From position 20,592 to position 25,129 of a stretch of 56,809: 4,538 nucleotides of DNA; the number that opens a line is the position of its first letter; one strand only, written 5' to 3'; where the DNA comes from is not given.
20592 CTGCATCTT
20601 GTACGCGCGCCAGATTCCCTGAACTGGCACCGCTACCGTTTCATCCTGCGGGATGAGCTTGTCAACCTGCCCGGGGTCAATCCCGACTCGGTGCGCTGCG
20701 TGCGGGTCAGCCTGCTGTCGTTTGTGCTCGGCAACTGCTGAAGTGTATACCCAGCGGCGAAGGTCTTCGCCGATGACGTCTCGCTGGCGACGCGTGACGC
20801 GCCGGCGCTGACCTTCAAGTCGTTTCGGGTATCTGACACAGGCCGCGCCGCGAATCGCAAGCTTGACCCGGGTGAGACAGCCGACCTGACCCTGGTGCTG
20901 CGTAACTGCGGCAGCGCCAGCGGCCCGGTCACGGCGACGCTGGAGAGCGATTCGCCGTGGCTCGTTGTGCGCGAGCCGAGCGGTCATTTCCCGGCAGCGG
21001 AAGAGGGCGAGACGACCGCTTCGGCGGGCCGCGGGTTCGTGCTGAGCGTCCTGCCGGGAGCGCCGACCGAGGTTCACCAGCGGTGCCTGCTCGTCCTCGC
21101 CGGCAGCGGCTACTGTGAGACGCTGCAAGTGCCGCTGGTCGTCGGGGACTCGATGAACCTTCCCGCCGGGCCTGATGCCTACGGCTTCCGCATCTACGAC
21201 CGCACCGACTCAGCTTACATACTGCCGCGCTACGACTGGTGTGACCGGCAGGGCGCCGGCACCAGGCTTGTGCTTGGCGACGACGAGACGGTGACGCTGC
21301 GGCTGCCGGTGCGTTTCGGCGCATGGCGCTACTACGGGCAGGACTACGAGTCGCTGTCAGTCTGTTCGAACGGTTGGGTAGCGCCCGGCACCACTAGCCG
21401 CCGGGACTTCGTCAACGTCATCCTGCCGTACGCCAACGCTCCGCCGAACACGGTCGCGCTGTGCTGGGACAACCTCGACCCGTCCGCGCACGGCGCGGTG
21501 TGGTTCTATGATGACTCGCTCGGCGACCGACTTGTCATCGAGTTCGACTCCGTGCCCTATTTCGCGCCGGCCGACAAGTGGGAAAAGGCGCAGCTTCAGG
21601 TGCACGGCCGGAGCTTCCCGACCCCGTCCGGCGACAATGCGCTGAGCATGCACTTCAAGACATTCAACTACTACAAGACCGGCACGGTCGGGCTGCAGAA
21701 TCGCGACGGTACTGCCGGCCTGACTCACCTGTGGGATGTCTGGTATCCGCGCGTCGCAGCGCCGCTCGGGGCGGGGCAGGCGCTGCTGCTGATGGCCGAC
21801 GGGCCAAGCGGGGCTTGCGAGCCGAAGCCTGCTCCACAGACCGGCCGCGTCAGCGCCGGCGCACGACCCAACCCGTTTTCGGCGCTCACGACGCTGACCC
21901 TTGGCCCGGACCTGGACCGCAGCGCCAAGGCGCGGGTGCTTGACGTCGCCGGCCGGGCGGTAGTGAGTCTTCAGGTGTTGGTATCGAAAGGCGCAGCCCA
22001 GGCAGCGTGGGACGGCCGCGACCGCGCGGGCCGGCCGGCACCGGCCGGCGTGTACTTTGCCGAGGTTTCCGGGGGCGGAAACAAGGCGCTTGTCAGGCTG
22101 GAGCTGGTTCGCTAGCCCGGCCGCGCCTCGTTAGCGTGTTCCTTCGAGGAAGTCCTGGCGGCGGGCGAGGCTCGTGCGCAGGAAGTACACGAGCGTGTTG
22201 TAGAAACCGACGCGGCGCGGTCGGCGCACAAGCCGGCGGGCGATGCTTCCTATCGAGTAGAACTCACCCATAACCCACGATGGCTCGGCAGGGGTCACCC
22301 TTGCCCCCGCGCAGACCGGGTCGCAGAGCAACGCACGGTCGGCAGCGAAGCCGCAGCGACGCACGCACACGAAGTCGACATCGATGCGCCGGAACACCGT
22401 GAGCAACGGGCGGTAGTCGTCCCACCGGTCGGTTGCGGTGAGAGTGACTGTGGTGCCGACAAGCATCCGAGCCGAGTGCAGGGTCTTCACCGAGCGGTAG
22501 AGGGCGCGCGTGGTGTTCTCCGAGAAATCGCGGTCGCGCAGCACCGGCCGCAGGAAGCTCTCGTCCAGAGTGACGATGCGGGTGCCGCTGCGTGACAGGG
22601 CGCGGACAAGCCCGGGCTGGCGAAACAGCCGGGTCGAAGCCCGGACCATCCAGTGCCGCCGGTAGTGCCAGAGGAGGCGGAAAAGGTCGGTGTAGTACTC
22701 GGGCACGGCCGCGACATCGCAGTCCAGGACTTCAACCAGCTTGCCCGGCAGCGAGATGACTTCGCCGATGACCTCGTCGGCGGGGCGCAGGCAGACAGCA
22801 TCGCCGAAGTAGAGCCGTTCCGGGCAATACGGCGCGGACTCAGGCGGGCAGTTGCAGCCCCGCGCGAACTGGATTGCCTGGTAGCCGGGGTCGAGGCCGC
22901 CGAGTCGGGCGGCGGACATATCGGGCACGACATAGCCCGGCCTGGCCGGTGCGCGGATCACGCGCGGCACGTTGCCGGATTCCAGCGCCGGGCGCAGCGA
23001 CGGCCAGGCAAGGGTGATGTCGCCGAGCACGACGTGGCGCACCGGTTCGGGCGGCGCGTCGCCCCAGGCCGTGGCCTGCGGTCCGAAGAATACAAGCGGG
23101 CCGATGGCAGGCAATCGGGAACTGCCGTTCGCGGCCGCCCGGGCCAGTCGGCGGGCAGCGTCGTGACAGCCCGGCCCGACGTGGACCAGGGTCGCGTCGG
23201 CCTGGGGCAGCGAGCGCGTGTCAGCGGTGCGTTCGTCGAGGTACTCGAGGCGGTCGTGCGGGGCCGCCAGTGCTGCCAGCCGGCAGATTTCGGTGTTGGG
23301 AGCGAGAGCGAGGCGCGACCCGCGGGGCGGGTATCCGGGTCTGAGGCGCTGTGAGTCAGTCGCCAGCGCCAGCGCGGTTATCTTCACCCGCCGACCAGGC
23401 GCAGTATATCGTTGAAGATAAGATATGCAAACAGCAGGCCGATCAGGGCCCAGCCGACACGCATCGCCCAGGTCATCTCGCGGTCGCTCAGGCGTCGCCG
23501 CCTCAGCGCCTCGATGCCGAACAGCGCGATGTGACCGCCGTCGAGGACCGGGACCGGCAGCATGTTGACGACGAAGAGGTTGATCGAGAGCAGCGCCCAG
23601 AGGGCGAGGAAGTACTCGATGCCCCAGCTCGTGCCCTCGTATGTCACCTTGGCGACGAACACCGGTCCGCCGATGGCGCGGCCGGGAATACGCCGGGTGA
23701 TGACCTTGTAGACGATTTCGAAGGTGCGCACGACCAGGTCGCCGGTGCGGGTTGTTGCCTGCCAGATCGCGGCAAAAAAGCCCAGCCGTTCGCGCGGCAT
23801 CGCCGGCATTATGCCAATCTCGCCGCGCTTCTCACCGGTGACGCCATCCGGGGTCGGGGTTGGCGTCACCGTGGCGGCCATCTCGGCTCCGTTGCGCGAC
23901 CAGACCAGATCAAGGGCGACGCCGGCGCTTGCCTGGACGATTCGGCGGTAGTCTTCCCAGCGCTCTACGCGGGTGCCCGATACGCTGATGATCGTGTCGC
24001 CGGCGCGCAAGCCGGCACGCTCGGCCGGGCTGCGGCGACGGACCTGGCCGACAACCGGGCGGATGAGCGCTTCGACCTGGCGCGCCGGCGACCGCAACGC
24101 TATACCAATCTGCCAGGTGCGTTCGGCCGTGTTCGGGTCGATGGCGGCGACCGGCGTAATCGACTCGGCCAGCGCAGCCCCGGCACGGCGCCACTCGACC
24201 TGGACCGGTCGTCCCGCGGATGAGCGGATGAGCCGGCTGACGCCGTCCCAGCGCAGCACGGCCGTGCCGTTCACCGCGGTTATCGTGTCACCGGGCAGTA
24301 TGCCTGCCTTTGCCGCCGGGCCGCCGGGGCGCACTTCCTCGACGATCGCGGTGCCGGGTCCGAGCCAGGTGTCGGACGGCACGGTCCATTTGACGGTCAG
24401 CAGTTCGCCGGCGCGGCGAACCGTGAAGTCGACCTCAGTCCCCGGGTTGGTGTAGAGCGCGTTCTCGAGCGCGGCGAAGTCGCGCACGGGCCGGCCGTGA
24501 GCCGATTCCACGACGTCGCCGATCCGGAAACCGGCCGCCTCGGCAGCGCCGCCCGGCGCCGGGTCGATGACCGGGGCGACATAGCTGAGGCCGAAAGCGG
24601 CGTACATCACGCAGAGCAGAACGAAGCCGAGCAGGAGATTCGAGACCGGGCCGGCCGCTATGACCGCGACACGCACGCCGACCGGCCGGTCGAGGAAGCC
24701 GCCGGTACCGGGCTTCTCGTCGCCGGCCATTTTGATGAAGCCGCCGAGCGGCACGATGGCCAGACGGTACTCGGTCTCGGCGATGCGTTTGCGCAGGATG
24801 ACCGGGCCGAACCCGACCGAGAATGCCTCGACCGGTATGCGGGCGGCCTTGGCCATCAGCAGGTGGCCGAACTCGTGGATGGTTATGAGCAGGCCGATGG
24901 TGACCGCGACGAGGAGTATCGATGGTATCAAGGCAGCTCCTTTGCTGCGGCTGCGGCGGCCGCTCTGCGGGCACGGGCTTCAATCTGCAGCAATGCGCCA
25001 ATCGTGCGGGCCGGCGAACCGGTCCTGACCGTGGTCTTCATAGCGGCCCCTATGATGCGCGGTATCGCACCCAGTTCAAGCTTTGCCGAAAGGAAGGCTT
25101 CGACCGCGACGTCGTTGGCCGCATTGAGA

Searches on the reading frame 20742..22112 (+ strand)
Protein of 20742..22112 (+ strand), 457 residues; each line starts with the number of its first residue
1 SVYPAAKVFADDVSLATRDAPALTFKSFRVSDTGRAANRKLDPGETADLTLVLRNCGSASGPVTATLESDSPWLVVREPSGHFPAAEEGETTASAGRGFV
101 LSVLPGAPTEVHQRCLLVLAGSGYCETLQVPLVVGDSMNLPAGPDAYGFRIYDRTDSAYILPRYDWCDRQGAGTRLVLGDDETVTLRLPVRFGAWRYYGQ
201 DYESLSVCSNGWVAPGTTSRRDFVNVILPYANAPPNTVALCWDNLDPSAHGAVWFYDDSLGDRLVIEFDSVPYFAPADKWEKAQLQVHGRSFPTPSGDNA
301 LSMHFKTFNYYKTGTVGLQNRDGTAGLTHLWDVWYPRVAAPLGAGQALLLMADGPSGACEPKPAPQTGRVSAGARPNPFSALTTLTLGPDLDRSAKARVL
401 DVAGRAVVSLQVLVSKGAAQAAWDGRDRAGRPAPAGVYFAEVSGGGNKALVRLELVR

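Call 77: search_protein_families(library=pfam, proteins=[window:20742-22112:+], max_evalue=0.001)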
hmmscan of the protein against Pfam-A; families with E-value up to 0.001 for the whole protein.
window:20742-22112:+ (457 aa): 1 family
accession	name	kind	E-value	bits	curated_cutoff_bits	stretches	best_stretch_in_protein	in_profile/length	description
PF13860.13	FlgD_ig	-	1.4e-06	28.7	27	1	389-444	16-75/79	FlgD Ig-like domain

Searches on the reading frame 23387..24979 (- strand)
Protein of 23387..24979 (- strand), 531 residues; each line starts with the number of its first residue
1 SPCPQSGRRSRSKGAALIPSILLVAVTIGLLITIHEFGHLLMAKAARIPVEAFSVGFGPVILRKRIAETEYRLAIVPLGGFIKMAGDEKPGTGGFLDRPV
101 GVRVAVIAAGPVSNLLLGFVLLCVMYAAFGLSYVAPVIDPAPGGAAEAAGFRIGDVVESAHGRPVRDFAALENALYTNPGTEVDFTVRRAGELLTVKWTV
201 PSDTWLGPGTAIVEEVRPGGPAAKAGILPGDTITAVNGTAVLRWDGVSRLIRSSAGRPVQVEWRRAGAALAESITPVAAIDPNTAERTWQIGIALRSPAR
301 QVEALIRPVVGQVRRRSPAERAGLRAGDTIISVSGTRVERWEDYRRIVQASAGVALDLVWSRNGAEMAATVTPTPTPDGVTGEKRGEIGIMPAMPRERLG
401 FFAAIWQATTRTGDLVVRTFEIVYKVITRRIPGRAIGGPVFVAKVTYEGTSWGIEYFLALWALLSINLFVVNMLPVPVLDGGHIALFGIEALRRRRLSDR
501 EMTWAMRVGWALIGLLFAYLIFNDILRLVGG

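Call 77: search_protein_families(library=pfam, proteins=[window:23387-24979:-], max_evalue=0.001)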
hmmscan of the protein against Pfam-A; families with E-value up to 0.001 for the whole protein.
window:23387-24979:- (531 aa): 7 families
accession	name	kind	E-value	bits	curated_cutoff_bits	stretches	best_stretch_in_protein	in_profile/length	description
PF02163.28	Peptidase_M50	-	3.8e-55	187.1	27.2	1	25-513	3-218/221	Peptidase family M50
PF17820.7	PDZ_6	-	2.4e-38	130.1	27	3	212-265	1-54/54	PDZ domain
PF13180.12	PDZ_2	-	4.8e-29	100.9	27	3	210-269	13-73/80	PDZ domain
PF00595.29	PDZ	-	3e-20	72.8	23.2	2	210-244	26-60/81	PDZ domain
PF14685.13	PDZ_Tricorn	-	6.6e-12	45.7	25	0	220-267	31-80/88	Tricorn protease PDZ domain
PF21558.3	Pept_S41_N_bact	-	8.2e-07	29.3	27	0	319-351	15-48/87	Bacteroidetes, Peptidase, S41 family, N-terminal domain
PF04495.20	GRASP55_65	-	0.00022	22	27.7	0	275-375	12-113/138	GRASP55/65 PDZ-like domain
